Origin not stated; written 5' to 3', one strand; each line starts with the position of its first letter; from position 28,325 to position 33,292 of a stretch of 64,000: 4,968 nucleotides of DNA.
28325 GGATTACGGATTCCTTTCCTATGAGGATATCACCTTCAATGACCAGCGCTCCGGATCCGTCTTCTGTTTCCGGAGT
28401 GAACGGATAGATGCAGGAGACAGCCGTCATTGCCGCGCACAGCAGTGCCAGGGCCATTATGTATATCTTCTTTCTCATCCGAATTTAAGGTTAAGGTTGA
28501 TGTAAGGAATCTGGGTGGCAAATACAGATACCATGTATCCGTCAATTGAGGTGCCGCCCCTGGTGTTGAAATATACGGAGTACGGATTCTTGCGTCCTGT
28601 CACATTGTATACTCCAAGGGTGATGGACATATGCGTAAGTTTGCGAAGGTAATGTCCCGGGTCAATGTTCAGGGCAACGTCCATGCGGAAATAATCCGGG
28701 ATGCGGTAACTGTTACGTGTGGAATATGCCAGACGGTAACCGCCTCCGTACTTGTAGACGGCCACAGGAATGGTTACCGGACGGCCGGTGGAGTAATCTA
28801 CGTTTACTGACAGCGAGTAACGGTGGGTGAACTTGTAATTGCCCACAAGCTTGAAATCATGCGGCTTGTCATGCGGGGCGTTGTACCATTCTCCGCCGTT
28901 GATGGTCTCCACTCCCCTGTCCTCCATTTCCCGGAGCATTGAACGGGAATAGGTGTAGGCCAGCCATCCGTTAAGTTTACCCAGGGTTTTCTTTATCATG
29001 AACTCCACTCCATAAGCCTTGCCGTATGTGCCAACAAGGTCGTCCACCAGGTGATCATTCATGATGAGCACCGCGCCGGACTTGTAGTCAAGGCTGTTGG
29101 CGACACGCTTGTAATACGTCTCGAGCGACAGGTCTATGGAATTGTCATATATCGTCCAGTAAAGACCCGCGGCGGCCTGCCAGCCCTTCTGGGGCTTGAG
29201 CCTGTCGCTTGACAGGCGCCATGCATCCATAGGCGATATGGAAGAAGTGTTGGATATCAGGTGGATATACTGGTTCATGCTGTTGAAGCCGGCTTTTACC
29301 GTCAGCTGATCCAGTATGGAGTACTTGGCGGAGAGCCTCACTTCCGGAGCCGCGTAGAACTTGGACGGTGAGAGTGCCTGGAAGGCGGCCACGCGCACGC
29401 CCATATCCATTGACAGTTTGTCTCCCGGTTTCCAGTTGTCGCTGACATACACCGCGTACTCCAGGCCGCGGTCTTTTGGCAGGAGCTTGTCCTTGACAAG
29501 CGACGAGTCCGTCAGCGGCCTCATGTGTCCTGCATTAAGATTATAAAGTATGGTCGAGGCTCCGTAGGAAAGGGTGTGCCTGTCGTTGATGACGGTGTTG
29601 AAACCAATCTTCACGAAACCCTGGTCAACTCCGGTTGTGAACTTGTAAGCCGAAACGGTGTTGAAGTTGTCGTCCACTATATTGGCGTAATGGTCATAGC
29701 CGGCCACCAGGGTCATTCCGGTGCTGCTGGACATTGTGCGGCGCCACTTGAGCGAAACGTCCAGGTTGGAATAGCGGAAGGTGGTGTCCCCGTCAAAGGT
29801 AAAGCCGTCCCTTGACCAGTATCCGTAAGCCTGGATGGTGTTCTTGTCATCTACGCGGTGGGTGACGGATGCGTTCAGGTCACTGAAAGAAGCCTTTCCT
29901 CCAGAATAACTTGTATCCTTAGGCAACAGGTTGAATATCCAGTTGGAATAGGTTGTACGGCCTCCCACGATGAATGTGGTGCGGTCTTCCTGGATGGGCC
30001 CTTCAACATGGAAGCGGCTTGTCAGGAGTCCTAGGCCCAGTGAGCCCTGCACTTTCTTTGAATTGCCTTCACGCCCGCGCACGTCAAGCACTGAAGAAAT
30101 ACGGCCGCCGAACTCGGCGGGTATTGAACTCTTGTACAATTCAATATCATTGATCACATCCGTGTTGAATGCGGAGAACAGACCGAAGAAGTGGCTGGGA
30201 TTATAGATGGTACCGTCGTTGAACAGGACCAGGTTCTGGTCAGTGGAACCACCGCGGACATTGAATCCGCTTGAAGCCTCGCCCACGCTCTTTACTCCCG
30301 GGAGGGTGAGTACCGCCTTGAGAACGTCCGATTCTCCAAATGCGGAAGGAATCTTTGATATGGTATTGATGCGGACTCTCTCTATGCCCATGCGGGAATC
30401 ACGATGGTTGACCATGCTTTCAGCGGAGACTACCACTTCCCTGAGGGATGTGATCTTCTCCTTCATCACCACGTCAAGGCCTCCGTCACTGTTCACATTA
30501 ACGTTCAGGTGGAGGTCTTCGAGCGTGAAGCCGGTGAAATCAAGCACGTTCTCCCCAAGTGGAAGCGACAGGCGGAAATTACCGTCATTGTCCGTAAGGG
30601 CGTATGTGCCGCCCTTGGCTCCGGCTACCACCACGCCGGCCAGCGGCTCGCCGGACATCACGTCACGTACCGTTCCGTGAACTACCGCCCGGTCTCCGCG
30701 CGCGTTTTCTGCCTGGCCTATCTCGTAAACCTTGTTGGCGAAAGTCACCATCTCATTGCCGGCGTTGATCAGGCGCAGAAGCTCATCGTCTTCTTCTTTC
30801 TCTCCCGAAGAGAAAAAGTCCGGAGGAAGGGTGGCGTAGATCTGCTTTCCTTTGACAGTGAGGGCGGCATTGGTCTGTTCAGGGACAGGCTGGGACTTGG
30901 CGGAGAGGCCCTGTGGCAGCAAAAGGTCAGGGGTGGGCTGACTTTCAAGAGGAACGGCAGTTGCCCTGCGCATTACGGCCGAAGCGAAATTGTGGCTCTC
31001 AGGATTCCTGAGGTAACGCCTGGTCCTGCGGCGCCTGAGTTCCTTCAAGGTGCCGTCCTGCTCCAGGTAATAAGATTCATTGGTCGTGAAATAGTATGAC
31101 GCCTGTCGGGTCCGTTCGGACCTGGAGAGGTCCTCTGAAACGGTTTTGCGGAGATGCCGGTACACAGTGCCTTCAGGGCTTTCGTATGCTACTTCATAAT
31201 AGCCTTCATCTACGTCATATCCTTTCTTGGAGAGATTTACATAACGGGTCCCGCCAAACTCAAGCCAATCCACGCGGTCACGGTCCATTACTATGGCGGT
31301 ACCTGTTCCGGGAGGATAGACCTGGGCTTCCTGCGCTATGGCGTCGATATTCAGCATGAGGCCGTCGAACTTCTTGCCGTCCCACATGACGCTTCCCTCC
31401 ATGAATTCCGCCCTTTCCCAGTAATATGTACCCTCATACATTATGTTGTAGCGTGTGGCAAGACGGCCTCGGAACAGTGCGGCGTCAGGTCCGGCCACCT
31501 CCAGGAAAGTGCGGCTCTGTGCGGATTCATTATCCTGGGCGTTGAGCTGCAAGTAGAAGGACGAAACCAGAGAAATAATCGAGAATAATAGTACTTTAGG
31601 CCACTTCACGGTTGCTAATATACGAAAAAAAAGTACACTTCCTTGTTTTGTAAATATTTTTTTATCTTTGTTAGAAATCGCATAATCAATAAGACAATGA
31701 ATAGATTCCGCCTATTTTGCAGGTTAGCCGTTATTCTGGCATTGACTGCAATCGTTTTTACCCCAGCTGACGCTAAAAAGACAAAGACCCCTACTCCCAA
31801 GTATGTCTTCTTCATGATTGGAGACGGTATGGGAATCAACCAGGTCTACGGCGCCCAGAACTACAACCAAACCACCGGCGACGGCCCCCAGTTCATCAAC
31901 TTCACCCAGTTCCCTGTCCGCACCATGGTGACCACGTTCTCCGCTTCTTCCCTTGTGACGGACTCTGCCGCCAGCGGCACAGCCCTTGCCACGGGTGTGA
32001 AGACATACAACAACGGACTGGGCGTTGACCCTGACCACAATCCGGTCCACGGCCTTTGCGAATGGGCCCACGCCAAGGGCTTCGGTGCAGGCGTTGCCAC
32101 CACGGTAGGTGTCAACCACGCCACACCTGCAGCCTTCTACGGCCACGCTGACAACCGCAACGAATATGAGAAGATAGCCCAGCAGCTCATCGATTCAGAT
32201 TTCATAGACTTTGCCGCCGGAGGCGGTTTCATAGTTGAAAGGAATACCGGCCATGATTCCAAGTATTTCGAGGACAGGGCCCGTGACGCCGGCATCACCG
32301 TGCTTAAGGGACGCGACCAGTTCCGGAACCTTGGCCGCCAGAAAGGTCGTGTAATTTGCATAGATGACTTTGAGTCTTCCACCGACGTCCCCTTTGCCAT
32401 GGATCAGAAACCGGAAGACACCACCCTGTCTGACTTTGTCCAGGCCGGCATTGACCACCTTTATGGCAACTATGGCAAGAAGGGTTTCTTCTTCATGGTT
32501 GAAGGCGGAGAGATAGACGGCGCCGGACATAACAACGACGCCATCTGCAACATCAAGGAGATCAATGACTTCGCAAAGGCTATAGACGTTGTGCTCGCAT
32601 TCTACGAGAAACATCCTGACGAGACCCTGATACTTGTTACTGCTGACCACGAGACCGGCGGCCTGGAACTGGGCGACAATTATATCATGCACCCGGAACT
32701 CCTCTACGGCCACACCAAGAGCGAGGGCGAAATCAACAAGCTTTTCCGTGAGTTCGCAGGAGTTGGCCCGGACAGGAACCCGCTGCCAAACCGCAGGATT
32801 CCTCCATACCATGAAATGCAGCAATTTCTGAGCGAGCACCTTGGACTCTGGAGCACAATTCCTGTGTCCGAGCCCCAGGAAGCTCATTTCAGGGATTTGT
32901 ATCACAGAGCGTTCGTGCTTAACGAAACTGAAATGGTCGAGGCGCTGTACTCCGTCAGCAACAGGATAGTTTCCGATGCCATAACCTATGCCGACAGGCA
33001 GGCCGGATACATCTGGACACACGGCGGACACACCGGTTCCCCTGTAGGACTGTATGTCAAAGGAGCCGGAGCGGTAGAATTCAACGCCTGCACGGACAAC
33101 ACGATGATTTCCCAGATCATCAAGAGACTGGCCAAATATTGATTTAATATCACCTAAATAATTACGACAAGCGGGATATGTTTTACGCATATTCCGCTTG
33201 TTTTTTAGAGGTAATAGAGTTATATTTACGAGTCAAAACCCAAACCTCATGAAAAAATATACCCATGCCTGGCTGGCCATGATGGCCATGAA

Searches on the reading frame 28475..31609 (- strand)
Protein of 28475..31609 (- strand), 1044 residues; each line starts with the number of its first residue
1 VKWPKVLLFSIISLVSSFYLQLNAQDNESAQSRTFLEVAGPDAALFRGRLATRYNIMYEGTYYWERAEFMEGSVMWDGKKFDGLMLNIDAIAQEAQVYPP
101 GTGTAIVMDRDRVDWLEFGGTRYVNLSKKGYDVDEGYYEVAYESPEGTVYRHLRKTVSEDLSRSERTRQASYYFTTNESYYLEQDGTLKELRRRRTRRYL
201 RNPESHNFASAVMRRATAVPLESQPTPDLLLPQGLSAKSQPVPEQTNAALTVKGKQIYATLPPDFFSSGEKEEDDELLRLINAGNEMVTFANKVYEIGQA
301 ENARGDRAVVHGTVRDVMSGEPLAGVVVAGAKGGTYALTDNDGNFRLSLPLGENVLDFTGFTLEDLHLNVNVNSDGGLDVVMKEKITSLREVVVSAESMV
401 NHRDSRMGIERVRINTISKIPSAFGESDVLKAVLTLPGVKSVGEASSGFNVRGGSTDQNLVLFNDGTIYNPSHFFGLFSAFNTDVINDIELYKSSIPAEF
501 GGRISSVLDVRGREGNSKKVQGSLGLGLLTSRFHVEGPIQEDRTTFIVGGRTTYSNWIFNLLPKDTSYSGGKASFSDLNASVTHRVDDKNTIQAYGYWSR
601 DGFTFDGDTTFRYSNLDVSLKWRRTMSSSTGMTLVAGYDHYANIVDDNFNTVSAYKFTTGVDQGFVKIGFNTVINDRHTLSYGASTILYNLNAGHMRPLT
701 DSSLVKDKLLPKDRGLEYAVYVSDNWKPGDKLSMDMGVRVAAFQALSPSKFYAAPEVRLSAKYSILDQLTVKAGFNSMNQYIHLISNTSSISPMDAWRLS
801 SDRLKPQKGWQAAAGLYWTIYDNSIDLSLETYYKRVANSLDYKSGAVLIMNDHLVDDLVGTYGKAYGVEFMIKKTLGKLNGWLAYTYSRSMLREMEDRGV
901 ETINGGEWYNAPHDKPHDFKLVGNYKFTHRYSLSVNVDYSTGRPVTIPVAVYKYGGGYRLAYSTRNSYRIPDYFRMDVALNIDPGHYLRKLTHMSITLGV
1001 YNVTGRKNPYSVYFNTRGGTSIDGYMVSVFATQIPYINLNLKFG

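Call 7: search_protein_families(library=pfam, proteins=[window:28475-31609:-], max_evalue=0.001)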
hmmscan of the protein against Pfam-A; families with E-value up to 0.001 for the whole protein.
window:28475-31609:- (1044 aa): 3 families
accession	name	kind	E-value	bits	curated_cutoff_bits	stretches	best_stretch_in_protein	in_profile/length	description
PF13715.12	CarbopepD_reg_2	-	3e-10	40.4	32.2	1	310-394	1-88/88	CarboxypepD_reg-like domain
PF13620.12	CarboxypepD_reg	-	4.1e-07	30.7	32.3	1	310-382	2-81/82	Carboxypeptidase regulatory-like domain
PF07715.20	Plug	-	1.6e-06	29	23.9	1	425-502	21-101/107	TonB-dependent Receptor Plug Domain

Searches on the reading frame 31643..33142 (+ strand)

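Call 4: search_protein_families(library=pfam, proteins=[window:31643-33142:+], max_evalue=0.01)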
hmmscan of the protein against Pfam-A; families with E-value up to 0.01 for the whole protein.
window:31643-33142:+ (499 aa): 2 families
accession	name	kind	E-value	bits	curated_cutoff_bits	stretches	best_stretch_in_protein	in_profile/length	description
PF00245.25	Alk_phosphatase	-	9e-65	219.7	24.4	1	53-498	2-422/423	Alkaline phosphatase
PF01676.23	Metalloenzyme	-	0.0026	17.8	24.3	0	283-338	149-202/252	Metalloenzyme superfamily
